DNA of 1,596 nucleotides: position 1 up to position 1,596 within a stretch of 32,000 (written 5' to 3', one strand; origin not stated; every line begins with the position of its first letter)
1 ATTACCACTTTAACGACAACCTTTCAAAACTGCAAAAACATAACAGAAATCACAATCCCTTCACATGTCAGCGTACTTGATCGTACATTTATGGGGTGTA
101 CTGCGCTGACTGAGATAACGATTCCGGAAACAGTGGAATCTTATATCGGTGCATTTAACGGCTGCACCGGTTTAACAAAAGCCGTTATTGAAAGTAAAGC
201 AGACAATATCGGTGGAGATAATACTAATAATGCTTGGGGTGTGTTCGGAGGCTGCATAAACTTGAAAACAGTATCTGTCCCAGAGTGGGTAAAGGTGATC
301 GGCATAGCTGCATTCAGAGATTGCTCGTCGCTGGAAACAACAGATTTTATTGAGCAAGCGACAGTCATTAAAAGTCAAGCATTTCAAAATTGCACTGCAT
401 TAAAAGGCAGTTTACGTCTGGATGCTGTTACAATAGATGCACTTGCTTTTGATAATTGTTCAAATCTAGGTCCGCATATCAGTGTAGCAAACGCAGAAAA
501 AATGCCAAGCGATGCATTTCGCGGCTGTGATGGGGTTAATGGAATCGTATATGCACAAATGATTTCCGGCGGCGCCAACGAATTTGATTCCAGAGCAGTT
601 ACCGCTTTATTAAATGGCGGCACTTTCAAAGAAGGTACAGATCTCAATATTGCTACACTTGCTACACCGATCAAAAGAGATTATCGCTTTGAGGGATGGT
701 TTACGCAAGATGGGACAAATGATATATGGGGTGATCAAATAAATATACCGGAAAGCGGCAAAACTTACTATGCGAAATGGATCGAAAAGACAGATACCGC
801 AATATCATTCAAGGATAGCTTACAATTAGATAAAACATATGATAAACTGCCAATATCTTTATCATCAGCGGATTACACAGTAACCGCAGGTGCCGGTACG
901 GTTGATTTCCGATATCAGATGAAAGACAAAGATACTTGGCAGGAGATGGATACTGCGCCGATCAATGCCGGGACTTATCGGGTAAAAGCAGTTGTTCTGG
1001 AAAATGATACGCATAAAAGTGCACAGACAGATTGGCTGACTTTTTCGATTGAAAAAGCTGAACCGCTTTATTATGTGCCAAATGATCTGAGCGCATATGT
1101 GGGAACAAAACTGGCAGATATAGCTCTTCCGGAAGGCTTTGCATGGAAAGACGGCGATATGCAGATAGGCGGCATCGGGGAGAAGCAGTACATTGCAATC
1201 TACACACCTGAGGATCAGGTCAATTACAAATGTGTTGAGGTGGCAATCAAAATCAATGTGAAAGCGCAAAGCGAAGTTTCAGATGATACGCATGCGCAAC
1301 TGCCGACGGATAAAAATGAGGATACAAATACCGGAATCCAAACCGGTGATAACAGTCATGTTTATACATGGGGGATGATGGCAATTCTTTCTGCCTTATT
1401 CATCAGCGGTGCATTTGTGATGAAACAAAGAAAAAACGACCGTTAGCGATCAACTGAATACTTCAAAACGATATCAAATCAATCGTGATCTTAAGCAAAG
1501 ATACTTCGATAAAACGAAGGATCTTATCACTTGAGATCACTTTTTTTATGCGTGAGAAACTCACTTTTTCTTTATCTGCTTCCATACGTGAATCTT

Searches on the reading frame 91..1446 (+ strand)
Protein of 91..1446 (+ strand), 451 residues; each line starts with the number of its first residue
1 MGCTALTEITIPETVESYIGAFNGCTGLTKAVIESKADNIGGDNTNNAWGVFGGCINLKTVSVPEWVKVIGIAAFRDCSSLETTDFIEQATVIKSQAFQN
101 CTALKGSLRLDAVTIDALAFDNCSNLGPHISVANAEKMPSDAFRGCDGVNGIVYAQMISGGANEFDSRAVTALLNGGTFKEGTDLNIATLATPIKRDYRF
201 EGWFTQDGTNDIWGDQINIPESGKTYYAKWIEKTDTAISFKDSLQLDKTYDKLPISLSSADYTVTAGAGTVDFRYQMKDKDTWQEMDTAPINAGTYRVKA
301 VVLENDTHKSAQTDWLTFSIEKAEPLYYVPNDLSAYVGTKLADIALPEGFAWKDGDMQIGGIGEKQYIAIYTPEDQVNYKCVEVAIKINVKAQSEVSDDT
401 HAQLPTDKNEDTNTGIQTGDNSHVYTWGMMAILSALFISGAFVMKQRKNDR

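Call 97: search_protein_families(library=pfam, proteins=[window:91-1446:+], max_evalue=0.001)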
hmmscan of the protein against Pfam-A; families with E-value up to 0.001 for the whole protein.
window:91-1446:+ (451 aa): 3 families
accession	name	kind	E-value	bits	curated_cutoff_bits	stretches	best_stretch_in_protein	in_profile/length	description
PF13306.12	LRR_5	-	1.3e-19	70.8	27.7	1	51-154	7-108/127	BspA type Leucine rich repeat region (6 copies)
PF09479.16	Flg_new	-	9.1e-06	26.1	27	1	179-229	16-65/65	Listeria-Bacteroides repeat domain (List_Bact_rpt)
PF18887.5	MBG_3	-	0.00032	21.2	25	1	259-323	18-71/72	MBG domain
